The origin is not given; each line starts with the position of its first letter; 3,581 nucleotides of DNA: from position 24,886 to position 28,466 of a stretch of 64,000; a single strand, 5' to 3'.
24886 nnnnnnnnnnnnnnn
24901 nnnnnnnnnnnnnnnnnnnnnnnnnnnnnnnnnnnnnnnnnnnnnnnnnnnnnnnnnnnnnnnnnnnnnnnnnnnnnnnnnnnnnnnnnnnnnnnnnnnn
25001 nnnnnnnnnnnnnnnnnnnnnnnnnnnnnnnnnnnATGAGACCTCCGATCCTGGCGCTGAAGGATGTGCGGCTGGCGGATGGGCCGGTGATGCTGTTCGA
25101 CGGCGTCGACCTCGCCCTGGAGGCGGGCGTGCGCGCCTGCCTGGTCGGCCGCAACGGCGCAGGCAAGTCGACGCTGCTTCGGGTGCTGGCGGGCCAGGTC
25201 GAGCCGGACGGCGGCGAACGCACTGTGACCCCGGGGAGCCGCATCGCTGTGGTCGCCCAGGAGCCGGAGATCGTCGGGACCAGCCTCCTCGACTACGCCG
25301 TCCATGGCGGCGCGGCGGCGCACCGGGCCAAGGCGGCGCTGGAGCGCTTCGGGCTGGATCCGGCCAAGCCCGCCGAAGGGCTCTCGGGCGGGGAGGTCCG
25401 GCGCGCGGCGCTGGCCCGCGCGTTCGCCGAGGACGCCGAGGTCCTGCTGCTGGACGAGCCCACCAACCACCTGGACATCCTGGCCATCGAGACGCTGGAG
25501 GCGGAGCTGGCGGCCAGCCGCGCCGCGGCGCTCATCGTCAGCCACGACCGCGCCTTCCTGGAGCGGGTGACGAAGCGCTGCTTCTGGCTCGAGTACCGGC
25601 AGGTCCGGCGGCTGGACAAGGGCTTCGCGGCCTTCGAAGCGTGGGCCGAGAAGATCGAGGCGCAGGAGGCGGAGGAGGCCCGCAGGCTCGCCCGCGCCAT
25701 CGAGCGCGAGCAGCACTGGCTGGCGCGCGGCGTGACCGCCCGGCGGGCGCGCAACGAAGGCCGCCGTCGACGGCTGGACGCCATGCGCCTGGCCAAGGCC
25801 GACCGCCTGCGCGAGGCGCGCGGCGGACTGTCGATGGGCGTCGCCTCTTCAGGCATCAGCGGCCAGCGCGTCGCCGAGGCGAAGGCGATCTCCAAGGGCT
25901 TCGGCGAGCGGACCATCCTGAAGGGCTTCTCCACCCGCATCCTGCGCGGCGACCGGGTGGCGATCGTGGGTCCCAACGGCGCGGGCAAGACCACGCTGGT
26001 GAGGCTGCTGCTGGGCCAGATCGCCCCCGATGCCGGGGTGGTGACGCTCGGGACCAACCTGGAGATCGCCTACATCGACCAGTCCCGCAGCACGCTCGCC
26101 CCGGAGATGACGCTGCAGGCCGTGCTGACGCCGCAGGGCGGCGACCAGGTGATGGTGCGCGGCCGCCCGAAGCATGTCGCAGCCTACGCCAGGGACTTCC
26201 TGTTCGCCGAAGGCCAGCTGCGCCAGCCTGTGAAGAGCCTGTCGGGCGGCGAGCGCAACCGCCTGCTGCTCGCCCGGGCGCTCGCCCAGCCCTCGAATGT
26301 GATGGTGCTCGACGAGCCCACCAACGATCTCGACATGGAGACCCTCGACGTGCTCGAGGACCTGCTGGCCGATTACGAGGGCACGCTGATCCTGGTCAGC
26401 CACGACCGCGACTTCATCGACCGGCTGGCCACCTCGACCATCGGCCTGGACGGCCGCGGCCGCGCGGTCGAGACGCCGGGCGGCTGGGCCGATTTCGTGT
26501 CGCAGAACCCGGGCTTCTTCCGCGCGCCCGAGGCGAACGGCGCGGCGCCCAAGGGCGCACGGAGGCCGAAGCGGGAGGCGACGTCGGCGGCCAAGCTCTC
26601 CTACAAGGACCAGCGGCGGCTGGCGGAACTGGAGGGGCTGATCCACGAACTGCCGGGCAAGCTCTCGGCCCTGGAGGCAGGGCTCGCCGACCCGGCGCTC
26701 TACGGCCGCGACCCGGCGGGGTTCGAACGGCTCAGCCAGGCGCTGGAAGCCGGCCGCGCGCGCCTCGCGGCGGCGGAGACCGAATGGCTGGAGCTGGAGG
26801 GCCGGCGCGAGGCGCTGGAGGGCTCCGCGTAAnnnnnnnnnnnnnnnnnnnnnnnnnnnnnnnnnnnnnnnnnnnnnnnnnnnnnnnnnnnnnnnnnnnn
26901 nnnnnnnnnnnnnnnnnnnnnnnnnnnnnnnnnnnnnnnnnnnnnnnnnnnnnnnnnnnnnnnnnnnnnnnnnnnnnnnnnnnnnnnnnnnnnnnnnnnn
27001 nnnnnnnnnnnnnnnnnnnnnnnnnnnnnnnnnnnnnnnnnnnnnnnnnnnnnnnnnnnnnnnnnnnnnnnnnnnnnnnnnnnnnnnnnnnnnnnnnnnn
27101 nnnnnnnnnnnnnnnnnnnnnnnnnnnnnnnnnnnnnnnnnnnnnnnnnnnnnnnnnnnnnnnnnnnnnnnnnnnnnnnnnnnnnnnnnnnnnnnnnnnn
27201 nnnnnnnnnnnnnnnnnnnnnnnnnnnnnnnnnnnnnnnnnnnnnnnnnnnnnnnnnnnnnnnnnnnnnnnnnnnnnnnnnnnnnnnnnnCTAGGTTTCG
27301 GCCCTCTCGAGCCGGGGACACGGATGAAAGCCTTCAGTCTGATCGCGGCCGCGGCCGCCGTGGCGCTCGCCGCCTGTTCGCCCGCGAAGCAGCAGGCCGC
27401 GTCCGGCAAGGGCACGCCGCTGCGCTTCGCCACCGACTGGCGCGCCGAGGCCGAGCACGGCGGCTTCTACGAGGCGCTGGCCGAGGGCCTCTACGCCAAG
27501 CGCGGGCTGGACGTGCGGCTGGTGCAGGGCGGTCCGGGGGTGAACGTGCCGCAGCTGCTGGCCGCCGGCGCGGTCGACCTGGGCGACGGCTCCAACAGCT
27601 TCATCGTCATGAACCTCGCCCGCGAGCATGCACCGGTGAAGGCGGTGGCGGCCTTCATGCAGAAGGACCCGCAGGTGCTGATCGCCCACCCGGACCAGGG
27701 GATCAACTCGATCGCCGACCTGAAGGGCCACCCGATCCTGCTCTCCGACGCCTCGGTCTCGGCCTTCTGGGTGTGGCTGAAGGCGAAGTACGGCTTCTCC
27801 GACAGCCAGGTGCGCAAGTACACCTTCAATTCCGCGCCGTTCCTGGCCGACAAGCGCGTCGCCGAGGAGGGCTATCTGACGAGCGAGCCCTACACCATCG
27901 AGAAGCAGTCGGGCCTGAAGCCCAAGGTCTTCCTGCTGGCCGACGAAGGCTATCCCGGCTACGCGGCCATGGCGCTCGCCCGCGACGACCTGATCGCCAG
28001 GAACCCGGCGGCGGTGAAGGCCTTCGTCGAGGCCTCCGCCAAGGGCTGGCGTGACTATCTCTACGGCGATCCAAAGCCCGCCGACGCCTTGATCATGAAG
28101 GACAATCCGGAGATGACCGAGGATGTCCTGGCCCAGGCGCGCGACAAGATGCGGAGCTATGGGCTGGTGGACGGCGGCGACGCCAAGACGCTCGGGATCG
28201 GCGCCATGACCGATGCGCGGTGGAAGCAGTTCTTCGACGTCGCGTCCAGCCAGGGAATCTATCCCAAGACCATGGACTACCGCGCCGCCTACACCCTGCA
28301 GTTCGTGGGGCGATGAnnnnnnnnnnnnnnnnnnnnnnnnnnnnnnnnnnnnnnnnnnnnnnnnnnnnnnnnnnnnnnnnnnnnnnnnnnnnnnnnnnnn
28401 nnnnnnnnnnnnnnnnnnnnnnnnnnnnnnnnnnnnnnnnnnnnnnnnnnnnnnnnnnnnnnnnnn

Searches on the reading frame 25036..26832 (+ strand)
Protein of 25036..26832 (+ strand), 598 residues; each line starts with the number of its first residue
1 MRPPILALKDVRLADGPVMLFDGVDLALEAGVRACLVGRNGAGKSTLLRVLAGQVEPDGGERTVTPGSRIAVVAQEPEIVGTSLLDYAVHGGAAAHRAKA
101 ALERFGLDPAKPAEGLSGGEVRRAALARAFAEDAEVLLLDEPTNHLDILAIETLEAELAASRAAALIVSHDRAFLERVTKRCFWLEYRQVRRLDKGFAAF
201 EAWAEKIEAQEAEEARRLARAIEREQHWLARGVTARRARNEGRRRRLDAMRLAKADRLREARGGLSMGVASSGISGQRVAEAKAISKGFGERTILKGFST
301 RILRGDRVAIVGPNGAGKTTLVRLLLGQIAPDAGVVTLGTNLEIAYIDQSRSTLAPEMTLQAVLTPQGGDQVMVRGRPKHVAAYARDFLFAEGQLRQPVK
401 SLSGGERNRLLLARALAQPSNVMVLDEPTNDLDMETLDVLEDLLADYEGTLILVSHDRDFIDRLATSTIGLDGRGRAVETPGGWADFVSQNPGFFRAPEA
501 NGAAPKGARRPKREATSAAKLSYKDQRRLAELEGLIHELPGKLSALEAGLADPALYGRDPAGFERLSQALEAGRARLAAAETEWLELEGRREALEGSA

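Call 19: search_protein_families(library=pfam, proteins=[window:25036-26832:+], max_evalue=0.00001)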
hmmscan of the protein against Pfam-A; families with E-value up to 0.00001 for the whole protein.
window:25036-26832:+ (598 aa): 10 families
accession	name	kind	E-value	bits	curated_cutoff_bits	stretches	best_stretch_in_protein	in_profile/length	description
PF00005.33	ABC_tran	-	1.2e-49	168.9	25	2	22-144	2-137/137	ABC transporter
PF13304.12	AAA_21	-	6e-18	66.4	27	0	34-62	2-36/304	AAA domain, putative AbiEii toxin, Type IV TA system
PF16326.10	ABC_tran_CTD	-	2e-16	60.4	32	1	520-588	1-68/69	ABC transporter C-terminal domain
PF02463.25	SMC_N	-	1.5e-10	41.4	40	0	354-463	93-204/220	RecF/RecN/SMC N terminal domain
PF13401.12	AAA_22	-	1e-09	39.3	27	0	308-454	8-121/130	AAA domain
PF13191.12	AAA_16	-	2.5e-09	38.3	32.6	1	305-446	22-158/167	AAA ATPase domain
PF13555.12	AAA_29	-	8.8e-08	32.2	27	0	21-48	12-39/61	P-loop containing region of AAA domain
PF13476.12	AAA_23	-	5.9e-07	30.8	27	0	309-323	23-37/201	AAA domain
PF01926.29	MMR_HSR1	-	2.2e-06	28.2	21.9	0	34-55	2-23/113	50S ribosome-binding GTPase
PF13604.12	AAA_30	-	9.3e-06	25.9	27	0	34-165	21-119/191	AAA domain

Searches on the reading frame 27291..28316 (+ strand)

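Call 19: search_protein_families(library=pfam, proteins=[window:27291-28316:+], max_evalue=0.00001)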
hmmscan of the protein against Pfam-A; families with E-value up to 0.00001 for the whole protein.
window:27291-28316:+ (341 aa): 2 families
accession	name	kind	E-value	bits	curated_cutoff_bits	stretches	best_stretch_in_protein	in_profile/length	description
PF09084.16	NMT1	-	1e-31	111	20.5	1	54-262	2-214/216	NMT1/THI5 like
PF12974.12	Phosphonate-bd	-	3.9e-06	26.9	27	1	60-161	16-121/242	ABC transporter, phosphonate, periplasmic substrate-binding protein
